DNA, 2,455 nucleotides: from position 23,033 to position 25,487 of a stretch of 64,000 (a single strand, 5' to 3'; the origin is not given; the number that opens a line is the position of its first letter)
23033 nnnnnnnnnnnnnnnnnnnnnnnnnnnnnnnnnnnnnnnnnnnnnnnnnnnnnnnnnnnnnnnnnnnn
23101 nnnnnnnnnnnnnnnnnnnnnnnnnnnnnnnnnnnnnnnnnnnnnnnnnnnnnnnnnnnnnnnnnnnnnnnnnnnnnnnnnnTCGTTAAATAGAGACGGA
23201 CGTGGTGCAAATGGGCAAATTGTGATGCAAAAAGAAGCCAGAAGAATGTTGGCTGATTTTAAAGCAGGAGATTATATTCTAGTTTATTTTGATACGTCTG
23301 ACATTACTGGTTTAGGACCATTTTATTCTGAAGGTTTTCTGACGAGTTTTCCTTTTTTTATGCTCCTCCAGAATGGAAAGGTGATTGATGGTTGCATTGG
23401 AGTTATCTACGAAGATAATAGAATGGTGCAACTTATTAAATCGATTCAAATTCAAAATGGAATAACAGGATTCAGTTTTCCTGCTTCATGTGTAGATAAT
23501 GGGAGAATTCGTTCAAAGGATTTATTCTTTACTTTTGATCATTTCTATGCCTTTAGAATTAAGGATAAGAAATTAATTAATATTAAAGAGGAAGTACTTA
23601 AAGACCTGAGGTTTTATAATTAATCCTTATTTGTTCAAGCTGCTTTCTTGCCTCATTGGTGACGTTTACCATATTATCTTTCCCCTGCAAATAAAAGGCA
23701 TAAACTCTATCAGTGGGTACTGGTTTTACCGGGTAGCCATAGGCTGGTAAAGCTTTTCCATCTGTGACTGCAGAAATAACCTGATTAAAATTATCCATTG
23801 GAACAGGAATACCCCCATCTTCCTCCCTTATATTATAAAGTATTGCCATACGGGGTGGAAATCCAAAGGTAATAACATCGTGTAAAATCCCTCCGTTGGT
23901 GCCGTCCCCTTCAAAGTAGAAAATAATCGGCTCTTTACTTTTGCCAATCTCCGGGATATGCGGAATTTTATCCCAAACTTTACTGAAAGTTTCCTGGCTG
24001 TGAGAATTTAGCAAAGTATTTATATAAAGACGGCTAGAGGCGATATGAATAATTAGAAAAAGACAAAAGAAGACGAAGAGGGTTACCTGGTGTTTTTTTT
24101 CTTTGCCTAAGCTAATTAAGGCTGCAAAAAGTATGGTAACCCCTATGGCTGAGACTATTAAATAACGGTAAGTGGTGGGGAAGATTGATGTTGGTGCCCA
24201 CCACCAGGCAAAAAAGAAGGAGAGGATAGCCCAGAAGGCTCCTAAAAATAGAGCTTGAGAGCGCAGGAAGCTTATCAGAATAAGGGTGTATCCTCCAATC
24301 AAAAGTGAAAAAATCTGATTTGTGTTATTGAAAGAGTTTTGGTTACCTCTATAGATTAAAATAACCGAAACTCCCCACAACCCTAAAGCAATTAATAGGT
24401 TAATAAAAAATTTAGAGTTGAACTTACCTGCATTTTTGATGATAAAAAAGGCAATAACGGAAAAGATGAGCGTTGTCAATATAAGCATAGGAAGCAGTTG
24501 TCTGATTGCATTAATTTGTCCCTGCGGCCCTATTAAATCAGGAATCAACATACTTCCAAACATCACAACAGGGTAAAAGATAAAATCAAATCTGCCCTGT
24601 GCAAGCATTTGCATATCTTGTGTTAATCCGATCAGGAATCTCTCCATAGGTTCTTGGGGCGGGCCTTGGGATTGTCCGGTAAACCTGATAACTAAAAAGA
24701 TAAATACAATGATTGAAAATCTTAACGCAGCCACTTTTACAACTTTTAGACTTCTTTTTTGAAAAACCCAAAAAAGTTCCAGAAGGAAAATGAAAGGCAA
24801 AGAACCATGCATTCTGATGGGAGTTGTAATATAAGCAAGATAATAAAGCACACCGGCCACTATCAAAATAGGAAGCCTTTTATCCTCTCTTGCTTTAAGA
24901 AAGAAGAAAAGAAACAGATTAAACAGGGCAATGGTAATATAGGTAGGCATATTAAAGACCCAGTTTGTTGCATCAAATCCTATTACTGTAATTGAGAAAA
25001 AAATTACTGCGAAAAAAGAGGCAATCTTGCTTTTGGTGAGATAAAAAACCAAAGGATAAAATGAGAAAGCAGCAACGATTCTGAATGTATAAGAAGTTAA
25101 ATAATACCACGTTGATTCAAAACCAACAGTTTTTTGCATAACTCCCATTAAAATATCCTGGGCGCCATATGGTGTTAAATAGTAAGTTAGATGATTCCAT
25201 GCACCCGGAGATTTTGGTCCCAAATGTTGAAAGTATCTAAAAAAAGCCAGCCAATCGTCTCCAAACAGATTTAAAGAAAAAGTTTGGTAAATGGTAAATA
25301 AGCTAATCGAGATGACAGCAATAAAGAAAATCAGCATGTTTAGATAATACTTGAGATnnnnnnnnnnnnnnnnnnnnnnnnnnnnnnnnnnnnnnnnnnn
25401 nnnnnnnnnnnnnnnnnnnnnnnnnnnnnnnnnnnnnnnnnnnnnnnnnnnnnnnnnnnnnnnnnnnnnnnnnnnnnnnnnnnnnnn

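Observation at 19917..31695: Six-member paralogous family of DDW-motif polytopic membrane proteins, a candidate undescribed GT-C glycosyltransferase family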

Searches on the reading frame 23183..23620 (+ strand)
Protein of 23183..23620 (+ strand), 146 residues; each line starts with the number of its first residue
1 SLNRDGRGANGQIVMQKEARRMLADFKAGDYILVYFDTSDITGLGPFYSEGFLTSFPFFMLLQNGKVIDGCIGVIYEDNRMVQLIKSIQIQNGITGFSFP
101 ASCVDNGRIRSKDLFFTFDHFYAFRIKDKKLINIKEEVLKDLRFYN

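Call 73: predict_structure(alignment_id=A5)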
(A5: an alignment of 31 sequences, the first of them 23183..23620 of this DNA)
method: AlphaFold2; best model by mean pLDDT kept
length: 146 residues; sequences in the alignment: 31
mean_pLDDT: 90.7   pTM: 0.86
mean pLDDT of the five models: 90.7, 90.5, 88.6, 88.5, 87.6
residues with pLDDT >= 90: 112; 70-90: 25; 50-70: 3; < 50: 6
segments of 3 or more residues with pLDDT < 50: 1-6
pLDDT, mean of each block of 10 residues (from residue 1): 55 92 94 96 77 93 94 96 97 97 96 98 94 97 79
secondary structure, 60 per line:
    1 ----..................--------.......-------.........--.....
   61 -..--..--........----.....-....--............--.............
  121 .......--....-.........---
elements in order: H5-22 E31-37 H45-53 H56-60 E70-77 H82-86 E88-91 E94-105 E108-117 E121-127 E130-133 H135-143

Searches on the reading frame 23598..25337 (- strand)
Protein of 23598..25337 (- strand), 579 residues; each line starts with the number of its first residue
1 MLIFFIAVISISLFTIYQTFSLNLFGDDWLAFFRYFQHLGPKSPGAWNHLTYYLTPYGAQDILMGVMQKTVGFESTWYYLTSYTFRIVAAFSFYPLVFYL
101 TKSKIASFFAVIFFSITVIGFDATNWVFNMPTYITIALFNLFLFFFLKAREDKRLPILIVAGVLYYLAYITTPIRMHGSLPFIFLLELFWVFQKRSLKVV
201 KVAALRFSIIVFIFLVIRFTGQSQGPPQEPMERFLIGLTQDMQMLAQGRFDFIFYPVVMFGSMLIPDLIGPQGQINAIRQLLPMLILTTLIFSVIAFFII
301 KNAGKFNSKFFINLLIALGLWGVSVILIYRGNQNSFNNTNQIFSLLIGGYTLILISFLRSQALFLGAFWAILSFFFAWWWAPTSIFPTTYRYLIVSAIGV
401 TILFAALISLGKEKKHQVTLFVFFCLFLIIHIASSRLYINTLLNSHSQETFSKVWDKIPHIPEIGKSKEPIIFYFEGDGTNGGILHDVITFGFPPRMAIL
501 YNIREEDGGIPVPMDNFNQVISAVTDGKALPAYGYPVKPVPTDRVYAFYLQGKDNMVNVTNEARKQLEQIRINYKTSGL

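Call 4: search_protein_families(library=pfam, proteins=[window:23598-25337:-], max_evalue=1)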
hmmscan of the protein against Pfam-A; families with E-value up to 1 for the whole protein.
window:23598-25337:- (579 aa): 0 families

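Call 5: search_protein_families(library=ncbifam, proteins=[window:23598-25337:-], max_evalue=1)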
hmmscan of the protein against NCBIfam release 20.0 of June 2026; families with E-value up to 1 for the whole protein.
window:23598-25337:- (579 aa): 1 family
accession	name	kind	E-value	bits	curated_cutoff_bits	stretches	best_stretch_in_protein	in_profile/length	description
NF009178.0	PRK12526.1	equivalog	0.13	11.7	301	1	406-458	32-85/211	RNA polymerase sigma factor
